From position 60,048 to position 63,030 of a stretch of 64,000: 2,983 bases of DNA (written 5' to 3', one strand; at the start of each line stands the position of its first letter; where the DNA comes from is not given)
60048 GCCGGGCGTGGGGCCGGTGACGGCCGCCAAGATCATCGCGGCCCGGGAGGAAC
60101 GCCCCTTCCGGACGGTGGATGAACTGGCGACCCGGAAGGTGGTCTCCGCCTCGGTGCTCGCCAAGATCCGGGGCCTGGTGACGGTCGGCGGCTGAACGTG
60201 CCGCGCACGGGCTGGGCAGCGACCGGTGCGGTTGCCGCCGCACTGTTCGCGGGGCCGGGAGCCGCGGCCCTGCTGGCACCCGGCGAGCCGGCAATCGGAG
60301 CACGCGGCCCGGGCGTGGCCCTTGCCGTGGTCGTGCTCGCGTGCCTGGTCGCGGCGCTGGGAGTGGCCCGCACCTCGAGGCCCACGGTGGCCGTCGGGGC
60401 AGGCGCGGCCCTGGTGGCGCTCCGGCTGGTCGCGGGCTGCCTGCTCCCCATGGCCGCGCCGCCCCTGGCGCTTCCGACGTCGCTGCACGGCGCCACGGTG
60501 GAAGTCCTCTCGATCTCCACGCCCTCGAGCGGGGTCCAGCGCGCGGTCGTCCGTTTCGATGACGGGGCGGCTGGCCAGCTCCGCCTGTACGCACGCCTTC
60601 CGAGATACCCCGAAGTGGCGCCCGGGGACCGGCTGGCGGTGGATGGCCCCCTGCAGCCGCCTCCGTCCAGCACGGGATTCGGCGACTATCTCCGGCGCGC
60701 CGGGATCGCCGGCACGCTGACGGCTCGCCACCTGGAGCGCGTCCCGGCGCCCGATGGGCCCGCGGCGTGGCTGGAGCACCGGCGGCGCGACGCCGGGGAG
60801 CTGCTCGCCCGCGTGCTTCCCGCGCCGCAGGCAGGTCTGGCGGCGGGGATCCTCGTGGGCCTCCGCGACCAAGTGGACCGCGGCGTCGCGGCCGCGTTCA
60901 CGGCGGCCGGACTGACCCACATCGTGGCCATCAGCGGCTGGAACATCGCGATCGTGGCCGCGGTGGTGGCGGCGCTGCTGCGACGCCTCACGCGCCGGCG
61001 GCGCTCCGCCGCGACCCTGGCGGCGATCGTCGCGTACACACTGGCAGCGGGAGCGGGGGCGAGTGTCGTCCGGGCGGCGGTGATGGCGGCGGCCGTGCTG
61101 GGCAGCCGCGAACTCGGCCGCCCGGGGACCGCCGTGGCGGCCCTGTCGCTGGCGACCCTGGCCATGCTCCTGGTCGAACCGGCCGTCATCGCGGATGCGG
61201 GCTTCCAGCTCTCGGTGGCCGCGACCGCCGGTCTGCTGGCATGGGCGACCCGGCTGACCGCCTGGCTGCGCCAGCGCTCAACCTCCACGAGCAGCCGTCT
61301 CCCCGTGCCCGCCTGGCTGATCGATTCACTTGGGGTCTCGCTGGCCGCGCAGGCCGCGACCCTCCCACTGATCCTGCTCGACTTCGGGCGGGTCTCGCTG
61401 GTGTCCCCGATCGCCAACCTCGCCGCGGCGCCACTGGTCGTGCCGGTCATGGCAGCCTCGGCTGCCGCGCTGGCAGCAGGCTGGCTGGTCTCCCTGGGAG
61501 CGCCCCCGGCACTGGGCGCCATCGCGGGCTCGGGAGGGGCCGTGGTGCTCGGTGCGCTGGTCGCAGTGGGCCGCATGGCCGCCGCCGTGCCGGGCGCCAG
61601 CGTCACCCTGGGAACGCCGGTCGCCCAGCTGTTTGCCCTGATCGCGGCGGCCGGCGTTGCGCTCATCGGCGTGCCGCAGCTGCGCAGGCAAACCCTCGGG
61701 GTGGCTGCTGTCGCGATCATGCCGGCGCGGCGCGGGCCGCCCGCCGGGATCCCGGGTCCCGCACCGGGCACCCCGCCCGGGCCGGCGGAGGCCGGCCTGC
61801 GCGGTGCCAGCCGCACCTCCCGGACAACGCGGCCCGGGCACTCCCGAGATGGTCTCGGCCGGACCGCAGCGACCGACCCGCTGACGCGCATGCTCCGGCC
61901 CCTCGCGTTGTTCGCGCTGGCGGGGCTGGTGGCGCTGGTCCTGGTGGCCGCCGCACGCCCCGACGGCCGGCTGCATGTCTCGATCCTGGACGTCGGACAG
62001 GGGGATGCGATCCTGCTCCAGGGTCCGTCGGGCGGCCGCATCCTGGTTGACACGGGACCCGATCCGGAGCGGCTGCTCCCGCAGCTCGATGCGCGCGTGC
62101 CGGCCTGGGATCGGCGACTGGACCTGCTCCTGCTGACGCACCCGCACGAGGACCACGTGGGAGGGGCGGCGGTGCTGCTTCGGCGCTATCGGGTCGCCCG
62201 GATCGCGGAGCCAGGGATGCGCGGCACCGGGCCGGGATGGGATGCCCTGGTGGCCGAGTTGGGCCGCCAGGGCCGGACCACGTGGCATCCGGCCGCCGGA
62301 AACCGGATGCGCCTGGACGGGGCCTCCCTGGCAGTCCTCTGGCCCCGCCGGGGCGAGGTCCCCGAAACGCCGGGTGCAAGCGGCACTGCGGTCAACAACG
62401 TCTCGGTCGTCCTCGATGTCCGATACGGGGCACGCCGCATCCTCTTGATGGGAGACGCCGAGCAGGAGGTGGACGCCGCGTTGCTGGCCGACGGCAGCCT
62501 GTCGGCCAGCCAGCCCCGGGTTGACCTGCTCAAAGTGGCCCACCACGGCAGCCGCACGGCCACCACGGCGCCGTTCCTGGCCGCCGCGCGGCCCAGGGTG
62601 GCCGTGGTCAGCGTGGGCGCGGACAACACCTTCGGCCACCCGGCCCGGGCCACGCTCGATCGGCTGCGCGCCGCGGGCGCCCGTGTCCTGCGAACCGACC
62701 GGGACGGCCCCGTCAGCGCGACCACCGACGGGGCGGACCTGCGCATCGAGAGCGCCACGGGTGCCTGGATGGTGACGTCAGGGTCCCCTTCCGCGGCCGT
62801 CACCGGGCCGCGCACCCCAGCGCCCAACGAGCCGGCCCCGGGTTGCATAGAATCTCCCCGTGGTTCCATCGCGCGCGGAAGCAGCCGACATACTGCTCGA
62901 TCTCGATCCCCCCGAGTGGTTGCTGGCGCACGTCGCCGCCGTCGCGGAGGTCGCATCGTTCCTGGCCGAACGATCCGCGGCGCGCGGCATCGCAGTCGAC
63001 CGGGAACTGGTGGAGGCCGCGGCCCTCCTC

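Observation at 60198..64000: comEC has no in-frame stop codon: its frame stays open across the HD-hydrolase gene and continues into holA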

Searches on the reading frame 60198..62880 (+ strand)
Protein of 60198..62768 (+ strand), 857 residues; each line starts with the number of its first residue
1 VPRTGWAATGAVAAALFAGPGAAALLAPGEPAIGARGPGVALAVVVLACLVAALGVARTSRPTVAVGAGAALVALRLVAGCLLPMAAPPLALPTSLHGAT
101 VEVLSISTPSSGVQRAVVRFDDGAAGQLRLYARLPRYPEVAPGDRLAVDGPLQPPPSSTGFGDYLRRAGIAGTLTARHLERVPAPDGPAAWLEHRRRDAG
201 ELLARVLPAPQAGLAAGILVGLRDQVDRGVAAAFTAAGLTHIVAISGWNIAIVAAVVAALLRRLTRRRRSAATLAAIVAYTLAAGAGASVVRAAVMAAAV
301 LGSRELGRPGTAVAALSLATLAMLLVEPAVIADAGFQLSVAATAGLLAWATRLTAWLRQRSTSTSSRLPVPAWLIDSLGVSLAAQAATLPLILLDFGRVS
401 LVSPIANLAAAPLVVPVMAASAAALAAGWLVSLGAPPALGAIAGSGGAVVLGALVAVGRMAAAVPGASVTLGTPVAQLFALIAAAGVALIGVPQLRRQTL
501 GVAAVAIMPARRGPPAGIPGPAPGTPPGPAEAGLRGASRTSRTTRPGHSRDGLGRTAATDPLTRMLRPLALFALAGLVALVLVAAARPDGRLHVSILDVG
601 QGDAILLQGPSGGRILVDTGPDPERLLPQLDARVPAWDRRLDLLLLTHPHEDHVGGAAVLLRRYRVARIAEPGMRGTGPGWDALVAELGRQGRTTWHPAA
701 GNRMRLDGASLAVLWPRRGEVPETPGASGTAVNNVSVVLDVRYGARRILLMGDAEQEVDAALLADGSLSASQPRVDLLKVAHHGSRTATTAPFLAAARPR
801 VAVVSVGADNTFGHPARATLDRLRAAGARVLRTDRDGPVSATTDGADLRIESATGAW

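Call 5: find_homologous_proteins(query=window:60198-62859:+)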
Query window:60198-62859:+ (887 aa): 1655 proteins with E <= 0.001 among 8000 candidates; the best 120 are listed.
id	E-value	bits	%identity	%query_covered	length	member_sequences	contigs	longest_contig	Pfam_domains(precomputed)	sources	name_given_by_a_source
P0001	0.0e+0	1473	83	98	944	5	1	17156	PF12706.14,PF03772.22,PF00753.34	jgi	jgi:competence protein ComEC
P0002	0.0e+0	1155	69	100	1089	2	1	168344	PF12706.14,PF13567.12,PF03772.22,PF00753.34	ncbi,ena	-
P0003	0.0e+0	1145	67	97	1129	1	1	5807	PF12706.14,PF13567.12,PF03772.22,PF00753.34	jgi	jgi:competence protein ComEC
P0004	0.0e+0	1137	68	96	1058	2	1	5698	PF12706.14,PF03772.22,PF00753.34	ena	-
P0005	0.0e+0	1136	67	100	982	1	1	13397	PF12706.14,PF13567.12,PF03772.22,PF00753.34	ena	-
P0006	0.0e+0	1131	67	100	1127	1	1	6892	PF12706.14,PF03772.22,PF00753.34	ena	-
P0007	0.0e+0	1105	68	100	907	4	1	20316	PF12706.14,PF13567.12,PF03772.22,PF00753.34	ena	-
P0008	0.0e+0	1081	70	53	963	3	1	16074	PF12706.14,PF03772.22,PF00753.34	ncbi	-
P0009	0.0e+0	1078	66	100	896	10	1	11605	PF12706.14,PF13567.12,PF03772.22,PF00753.34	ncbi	-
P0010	0.0e+0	1065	69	54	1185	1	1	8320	PF12706.14,PF13567.12,PF03772.22,PF00753.34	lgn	-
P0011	0.0e+0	1041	62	100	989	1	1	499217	PF12706.14,PF13567.12,PF03772.22,PF00753.34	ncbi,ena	-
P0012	0.0e+0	1035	63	100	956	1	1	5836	PF12706.14,PF13567.12,PF03772.22,PF00753.34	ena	-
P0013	0.0e+0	1032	62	100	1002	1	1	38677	PF12706.14,PF13567.12,PF03772.22,PF00753.34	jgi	jgi:competence protein ComEC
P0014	0.0e+0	1030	63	100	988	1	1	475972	PF12706.14,PF13567.12,PF03772.22,PF00753.34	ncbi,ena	-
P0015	0.0e+0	1023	67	54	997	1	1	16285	PF12706.14,PF13567.12,PF03772.22,PF00753.34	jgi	jgi:competence protein ComEC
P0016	0.0e+0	1018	61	100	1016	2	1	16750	PF12706.14,PF13567.12,PF03772.22,PF00753.34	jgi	-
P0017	0.0e+0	1013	60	100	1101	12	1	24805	PF12706.14,PF13567.12,PF03772.22,PF00753.34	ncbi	-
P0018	6.9e-294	996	64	90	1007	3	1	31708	PF12706.14,PF13567.12,PF03772.22,PF00753.34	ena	-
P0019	2.1e-285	968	58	97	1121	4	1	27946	PF12706.14,PF03772.22,PF00753.34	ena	-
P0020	2.9e-240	818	56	90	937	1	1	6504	PF12706.14,PF13567.12,PF03772.22,PF00753.34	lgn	-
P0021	7.2e-215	734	56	82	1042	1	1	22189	PF12706.14,PF03772.22,PF00753.34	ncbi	-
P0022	6.5e-212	725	54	87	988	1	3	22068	PF12706.14,PF03772.22,PF00753.34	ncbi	-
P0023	1.9e-210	720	50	96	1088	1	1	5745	PF12706.14,PF13567.12,PF03772.22,PF00753.34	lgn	-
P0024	3.3e-210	719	52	87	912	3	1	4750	PF12706.14,PF13567.12,PF03772.22,PF00753.34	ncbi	-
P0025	1.2e-208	714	53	85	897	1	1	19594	PF12706.14,PF03772.22,PF00753.34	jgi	jgi:competence protein ComEC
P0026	9.4e-208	711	52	96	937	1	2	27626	PF12706.14,PF03772.22,PF00753.34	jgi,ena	jgi:competence protein ComEC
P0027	4.0e-207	709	51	96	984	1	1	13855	PF12706.14,PF03772.22,PF00753.34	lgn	-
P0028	6.2e-207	708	51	98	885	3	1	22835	PF12706.14,PF03772.22,PF00753.34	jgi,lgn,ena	-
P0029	6.3e-207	708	53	91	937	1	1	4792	PF12706.14,PF03772.22,PF00753.34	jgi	jgi:competence protein ComEC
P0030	1.7e-204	700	51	96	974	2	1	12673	PF12706.14,PF03772.22,PF00753.34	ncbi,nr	ncbi:MAG: ComEC/Rec2 family competence protein [Chloroflexi bacterium]|nr:ComEC/Rec2 family competen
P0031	1.7e-204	700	51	98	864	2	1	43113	PF12706.14,PF03772.22,PF00753.34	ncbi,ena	-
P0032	3.3e-204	699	49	96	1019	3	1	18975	PF12706.14,PF03772.22,PF00753.34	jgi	-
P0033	6.2e-204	698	54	85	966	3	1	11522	PF12706.14,PF03772.22,PF00753.34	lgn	-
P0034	1.2e-203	697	49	96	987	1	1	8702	PF12706.14,PF03772.22,PF00753.34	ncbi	-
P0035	5.3e-203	695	49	96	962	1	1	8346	PF12706.14,PF03772.22,PF00753.34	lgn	-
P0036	1.1e-202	694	61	30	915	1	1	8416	PF12706.14,PF13567.12,PF03772.22,PF00753.34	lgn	-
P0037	1.3e-202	694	53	89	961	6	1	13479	PF12706.14,PF03772.22,PF00753.34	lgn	-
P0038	4.6e-202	692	53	85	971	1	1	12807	PF12706.14,PF03772.22,PF00753.34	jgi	jgi:competence protein ComEC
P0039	1.0e-201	691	54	82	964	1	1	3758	PF12706.14,PF13567.12,PF03772.22,PF00753.34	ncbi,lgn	-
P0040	1.9e-201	690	52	91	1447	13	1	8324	PF12706.14,PF21694.3,PF03772.22,PF00753.34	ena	-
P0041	4.1e-201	689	53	88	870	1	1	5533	PF12706.14,PF03772.22,PF00753.34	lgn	-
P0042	1.3e-200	687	49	96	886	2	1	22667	PF12706.14,PF13567.12,PF03772.22,PF00753.34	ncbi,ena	-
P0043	5.9e-200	685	52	86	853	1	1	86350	PF12706.14,PF03772.22,PF00753.34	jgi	jgi:competence protein ComEC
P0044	1.0e-199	684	51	96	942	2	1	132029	PF12706.14,PF13567.12,PF03772.22,PF00753.34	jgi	jgi:competence protein ComEC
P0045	1.5e-199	684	49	95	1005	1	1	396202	PF12706.14,PF03772.22,PF00753.34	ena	-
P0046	1.9e-199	683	51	90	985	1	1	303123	PF12706.14,PF03772.22,PF00753.34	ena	-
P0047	2.0e-199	683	50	85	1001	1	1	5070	PF12706.14,PF03772.22,PF00753.34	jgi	jgi:competence protein ComEC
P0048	2.4e-199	683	53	82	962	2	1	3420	PF12706.14,PF03772.22,PF00753.34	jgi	jgi:competence protein ComEC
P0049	3.0e-199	683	54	44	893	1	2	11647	PF12706.14,PF03772.22,PF00753.34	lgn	-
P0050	3.5e-199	682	50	95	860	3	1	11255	PF12706.14,PF03772.22,PF00753.34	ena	-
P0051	6.7e-199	682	52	92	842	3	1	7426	PF03772.22,PF00753.34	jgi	jgi:competence protein ComEC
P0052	7.0e-199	681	50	95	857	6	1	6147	PF12706.14,PF03772.22,PF00753.34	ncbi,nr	ncbi:MAG TPA: ComEC/Rec2 family competence protein [Patescibacteria group bacterium]|nr:ComEC/Rec2 f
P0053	2.1e-198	680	53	91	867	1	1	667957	PF12706.14,PF03772.22,PF00753.34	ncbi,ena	-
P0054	2.3e-198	680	50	96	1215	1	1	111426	PF12706.14,PF01966.29,PF03772.22,PF00753.34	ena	-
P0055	6.7e-198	678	50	99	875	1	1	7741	PF12706.14,PF03772.22,PF00753.34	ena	-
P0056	6.8e-198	678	52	90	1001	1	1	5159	PF12706.14,PF03772.22,PF00753.34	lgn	-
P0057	1.9e-197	677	57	42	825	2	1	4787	PF12706.14,PF03772.22,PF00753.34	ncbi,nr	ncbi:MAG: ComEC/Rec2 family competence protein, partial [Chloroflexi bacterium]|nr:ComEC/Rec2 family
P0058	2.6e-197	676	51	88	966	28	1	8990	PF12706.14,PF03772.22,PF00753.34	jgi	jgi:competence protein ComEC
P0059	2.7e-197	676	60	30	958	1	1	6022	PF12706.14,PF03772.22,PF00753.34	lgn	-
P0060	3.1e-197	676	52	86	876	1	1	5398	PF12706.14,PF03772.22,PF00753.34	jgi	jgi:competence protein ComEC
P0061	3.8e-197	676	51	87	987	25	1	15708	PF12706.14,PF25281.1,PF03772.22,PF00753.34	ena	-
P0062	5.8e-197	675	49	95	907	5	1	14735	PF12706.14,PF03772.22,PF00753.34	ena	-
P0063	1.1e-196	674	50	96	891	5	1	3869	PF12706.14,PF03772.22,PF00753.34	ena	-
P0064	1.1e-196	674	52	92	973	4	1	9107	PF12706.14,PF25281.1,PF03772.22,PF00753.34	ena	-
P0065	1.2e-196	674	52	85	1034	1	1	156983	PF12706.14,PF03772.22,PF00753.34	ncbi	-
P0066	1.3e-196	674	50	96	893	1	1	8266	PF12706.14,PF03772.22,PF00753.34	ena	-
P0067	1.4e-196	674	51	95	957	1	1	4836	PF12706.14,PF03772.22,PF00753.34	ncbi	-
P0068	1.9e-196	673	53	88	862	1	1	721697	PF12706.14,PF03772.22,PF00753.34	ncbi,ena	-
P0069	1.9e-196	673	60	31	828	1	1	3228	PF12706.14,PF03772.22,PF00753.34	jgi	jgi:competence protein ComEC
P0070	3.2e-196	673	52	88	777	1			PF12706.14,PF03772.22,PF00753.34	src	-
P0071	3.3e-196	673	51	89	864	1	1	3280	PF12706.14,PF03772.22,PF00753.34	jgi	jgi:competence protein ComEC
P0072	4.7e-196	672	53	84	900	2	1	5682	PF12706.14,PF03772.22,PF00753.34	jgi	jgi:competence protein ComEC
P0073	4.9e-196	672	49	98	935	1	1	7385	PF12706.14,PF25281.1,PF03772.22,PF00753.34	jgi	jgi:competence protein ComEC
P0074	5.8e-196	672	60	31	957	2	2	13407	PF12706.14,PF13567.12,PF03772.22,PF00753.34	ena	-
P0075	6.2e-196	672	53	84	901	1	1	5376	PF12706.14,PF03772.22,PF00753.34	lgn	-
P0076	8.5e-196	671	52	87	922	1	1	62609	PF12706.14,PF25281.1,PF03772.22,PF00753.34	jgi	-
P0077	9.4e-196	671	48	96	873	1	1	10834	PF12706.14,PF03772.22,PF00753.34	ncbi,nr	ncbi:MAG TPA: ComEC/Rec2 family competence protein [Candidatus Limnocylindria bacterium]|nr:ComEC/Re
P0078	1.0e-195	671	51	84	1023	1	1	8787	PF12706.14,PF03772.22,PF00753.34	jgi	jgi:competence protein ComEC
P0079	1.0e-195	671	53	88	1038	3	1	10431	PF12706.14,PF03772.22,PF00753.34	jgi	-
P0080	1.1e-195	671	57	30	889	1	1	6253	PF12706.14,PF03772.22,PF00753.34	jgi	jgi:competence protein ComEC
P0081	1.1e-195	671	59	30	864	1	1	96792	PF12706.14,PF03772.22,PF00753.34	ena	-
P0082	1.2e-195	671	49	98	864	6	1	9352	PF12706.14,PF03772.22,PF00753.34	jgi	-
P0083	1.4e-195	671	48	54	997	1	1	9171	PF13567.12,PF03772.22,PF00753.34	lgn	-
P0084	1.5e-195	670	52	89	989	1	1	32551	PF12706.14,PF03772.22,PF00753.34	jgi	jgi:competence protein ComEC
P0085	1.6e-195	670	50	96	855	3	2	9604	PF12706.14,PF03772.22,PF00753.34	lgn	-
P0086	2.1e-195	670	49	91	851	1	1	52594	PF12706.14,PF03772.22,PF00753.34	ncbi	-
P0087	2.4e-195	670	51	90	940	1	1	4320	PF12706.14,PF03772.22,PF00753.34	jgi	jgi:competence protein ComEC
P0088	2.5e-195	670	51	90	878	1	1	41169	PF03772.22,PF00753.34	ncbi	ncbi:MAG: ComEC/Rec2 family competence protein [Chloroflexota bacterium]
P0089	3.4e-195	669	50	89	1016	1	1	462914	PF12706.14,PF03772.22,PF00753.34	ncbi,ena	-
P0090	3.5e-195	669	50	96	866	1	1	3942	PF12706.14,PF03772.22,PF00753.34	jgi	jgi:competence protein ComEC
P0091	3.6e-195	669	50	92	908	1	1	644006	PF12706.14,PF25281.1,PF03772.22,PF00753.34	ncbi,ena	-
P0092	4.4e-195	669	52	86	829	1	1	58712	PF12706.14,PF03772.22,PF00753.34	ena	-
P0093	5.1e-195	669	49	94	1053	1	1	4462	PF03772.22,PF00753.34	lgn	-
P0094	5.6e-195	669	49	89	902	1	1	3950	PF12706.14,PF03772.22,PF00753.34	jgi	jgi:competence protein ComEC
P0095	5.6e-195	669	58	32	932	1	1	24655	PF12706.14,PF03772.22,PF00753.34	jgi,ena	-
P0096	6.1e-195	668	50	96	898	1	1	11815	PF12706.14,PF13567.12,PF03772.22,PF00753.34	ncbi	-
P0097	8.3e-195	668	49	95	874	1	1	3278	PF12706.14,PF03772.22,PF00753.34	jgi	jgi:competence protein ComEC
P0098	8.8e-195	668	62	30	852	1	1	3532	PF12706.14,PF23023.2,PF03772.22,PF00753.34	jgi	jgi:competence protein ComEC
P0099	9.1e-195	668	51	89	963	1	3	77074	PF12706.14,PF03772.22,PF00753.34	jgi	jgi:competence protein ComEC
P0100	9.8e-195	668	51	88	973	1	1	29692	PF12706.14,PF25281.1,PF03772.22,PF00753.34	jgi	-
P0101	9.9e-195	668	59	30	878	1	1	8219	PF12706.14,PF03772.22,PF00753.34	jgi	jgi:competence protein ComEC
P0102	1.1e-194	668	50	96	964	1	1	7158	PF12706.14,PF03772.22,PF00753.34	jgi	jgi:competence protein ComEC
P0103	1.3e-194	667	52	90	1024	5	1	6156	PF12706.14,PF03772.22,PF00753.34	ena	-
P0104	1.5e-194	667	48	98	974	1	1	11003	PF12706.14,PF03772.22,PF00753.34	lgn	-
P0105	1.9e-194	667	48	96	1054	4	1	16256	PF12706.14,PF03772.22,PF00753.34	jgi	-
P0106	2.7e-194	666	53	53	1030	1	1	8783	PF12706.14,PF03772.22,PF00753.34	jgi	jgi:competence protein ComEC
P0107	4.0e-194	666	51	85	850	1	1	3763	PF12706.14,PF03772.22,PF00753.34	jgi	-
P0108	4.2e-194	666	53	83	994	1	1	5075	PF12706.14,PF03772.22,PF00753.34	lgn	-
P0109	5.0e-194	665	52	89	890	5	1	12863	PF12706.14,PF03772.22,PF00753.34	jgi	jgi:competence protein ComEC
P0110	5.1e-194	665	51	95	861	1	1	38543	PF12706.14,PF03772.22,PF00753.34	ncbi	-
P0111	5.2e-194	665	49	95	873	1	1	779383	PF03772.22,PF00753.34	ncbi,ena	-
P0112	5.5e-194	665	53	86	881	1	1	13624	PF12706.14,PF03772.22,PF00753.34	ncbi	-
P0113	7.1e-194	665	51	89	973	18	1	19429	PF12706.14,PF25281.1,PF03772.22,PF00753.34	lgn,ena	-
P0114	7.5e-194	665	52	88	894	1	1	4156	PF12706.14,PF03772.22,PF00753.34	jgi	jgi:competence protein ComEC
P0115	1.0e-193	664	51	90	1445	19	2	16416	PF12706.14,PF21694.3,PF03772.22,PF00753.34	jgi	jgi:competence protein ComEC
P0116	1.1e-193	664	56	42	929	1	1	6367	PF12706.14,PF03772.22,PF00753.34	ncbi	ncbi:MAG: ComEC/Rec2 family competence protein [Chloroflexota bacterium]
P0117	1.2e-193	664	51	90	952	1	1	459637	PF12706.14,PF03772.22,PF00753.34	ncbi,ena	-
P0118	1.7e-193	664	57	42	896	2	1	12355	PF12706.14,PF03772.22,PF00753.34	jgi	jgi:competence protein ComEC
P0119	2.7e-193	663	61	31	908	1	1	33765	PF12706.14,PF13567.12,PF03772.22,PF00753.34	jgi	jgi:competence protein ComEC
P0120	3.2e-193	663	46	99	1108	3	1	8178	PF12706.14,PF03772.22,PF00753.34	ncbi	-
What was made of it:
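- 60198..62777 (+): comEC, the conserved and folded part (residues 1-860): OB-fold, competence channel domain and C-terminal metallo-beta-lactamase nuclease domain. The best homologue is 83% identical (call 5).
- On ComEC/Rec2 DNA-uptake channel protein: PF13567, PF03772, PF00753 and PF12706 are recorded on relatives (call 5).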

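Call 9: find_encoding_contigs(protein=P0001, flank=4000, max_places=3)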
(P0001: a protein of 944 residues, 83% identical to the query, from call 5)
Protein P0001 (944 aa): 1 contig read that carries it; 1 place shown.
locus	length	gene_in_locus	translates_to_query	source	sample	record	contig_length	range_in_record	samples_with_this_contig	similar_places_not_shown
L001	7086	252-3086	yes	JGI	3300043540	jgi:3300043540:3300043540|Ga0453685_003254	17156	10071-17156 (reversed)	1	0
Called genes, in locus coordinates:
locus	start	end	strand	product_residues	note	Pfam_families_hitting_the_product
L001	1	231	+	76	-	?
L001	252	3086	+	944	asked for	PF03772:Competence, PF00753:Lactamase_B, PF12706:Lactamase_B_2 (weak)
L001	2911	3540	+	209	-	PF01966:HD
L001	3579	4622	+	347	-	PF21694:DNA_pol3_delta_C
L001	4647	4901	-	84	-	-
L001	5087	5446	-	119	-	PF02410:RsfS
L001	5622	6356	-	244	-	PF01467:CTP_transf_like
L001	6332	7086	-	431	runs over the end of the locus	PF01018:GTP1_OBG, PF01926:MMR_HSR1, PF02421:FeoB_N (weak), PF09269:DUF1967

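Call 10: find_encoding_contigs(protein=P0002, flank=4000, max_places=3)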
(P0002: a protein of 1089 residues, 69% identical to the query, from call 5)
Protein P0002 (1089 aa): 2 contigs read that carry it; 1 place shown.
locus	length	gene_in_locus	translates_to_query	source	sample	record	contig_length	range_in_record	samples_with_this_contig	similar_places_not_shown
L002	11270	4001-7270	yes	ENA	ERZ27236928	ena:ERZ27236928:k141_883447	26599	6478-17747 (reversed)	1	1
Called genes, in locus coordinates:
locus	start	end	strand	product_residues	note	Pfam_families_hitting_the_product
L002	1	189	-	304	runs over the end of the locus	PF00291:PALP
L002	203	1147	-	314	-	PF00132:Hexapep (faint)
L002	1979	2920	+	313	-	PF00296:Bac_luciferase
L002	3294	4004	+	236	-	PF10531:SLBB, PF12836:HHH_3, PF00633:HHH (weak)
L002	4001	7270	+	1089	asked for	PF13567:DUF4131 (weak), PF03772:Competence, PF00753:Lactamase_B, PF12706:Lactamase_B_2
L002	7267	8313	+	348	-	PF21694:DNA_pol3_delta_C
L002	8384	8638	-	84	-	-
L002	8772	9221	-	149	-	PF02410:RsfS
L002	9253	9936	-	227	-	PF01467:CTP_transf_like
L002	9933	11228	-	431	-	PF01018:GTP1_OBG, PF01926:MMR_HSR1, PF02421:FeoB_N (weak), PF09269:DUF1967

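Call 11: find_encoding_contigs(protein=P0009, flank=4000, max_places=3)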
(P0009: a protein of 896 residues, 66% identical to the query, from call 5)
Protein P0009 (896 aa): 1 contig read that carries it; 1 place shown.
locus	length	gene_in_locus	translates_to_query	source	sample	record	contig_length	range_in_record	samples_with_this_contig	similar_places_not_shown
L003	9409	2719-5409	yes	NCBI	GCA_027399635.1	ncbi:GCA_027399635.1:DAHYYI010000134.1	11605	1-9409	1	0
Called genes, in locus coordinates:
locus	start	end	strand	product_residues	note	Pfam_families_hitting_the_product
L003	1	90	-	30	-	?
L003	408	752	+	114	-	PF07883:Cupin_2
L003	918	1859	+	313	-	PF00296:Bac_luciferase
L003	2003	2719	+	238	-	PF00633:HHH (faint), PF10531:SLBB, PF12836:HHH_3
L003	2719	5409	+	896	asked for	PF13567:DUF4131, PF03772:Competence, PF00753:Lactamase_B, PF12706:Lactamase_B_2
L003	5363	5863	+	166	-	PF01966:HD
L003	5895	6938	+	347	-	PF21694:DNA_pol3_delta_C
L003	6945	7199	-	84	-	-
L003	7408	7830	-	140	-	PF02410:RsfS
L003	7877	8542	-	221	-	PF01467:CTP_transf_like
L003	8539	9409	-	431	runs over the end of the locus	PF01018:GTP1_OBG, PF01926:MMR_HSR1, PF02421:FeoB_N (weak), PF09269:DUF1967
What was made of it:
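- On HolA (DNA polymerase III delta): The full-length syntenic genes of relatives carry PF21694 (calls 9-11).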
